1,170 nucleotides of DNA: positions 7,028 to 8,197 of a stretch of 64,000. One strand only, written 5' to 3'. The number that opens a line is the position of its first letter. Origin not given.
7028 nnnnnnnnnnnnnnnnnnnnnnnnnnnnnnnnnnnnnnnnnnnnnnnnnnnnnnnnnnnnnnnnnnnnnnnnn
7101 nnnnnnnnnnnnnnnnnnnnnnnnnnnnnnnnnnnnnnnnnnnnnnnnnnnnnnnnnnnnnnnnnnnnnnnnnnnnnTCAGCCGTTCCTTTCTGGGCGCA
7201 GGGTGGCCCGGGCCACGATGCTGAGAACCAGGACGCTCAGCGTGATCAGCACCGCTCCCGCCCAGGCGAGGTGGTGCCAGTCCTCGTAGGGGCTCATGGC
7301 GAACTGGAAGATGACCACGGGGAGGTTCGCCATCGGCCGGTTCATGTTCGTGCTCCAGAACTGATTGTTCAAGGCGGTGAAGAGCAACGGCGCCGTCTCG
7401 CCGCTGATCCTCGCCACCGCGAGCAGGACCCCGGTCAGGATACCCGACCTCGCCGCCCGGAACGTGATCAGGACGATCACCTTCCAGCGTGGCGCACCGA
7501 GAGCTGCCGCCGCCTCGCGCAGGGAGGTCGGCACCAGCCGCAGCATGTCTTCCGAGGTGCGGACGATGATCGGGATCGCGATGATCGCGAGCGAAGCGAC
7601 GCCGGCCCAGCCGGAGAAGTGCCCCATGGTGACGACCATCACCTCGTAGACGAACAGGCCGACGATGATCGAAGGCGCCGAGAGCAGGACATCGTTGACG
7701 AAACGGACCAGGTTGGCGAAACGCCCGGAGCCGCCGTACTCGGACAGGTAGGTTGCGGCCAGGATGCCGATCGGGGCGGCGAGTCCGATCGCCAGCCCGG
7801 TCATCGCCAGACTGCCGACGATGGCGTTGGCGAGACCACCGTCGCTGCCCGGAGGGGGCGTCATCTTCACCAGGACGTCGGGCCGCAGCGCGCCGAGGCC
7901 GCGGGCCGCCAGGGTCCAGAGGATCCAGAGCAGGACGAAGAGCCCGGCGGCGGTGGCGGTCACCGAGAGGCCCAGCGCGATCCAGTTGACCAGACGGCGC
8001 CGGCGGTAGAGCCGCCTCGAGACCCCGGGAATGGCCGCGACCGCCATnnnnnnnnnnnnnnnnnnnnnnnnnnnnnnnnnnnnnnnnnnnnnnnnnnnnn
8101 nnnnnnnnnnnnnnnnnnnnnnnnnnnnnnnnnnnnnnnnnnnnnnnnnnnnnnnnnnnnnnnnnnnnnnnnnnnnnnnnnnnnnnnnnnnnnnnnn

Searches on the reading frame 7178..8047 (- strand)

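Call 11: search_protein_families(library=pfam, proteins=[window:7178-8047:-])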
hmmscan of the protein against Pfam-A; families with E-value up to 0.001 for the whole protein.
window:7178-8047:- (289 aa): 1 family
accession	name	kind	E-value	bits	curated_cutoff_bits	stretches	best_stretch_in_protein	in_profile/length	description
PF00528.27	BPD_transp_1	-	1.7e-20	73.9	26.4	1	91-280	2-176/184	Binding-protein-dependent transport system inner membrane component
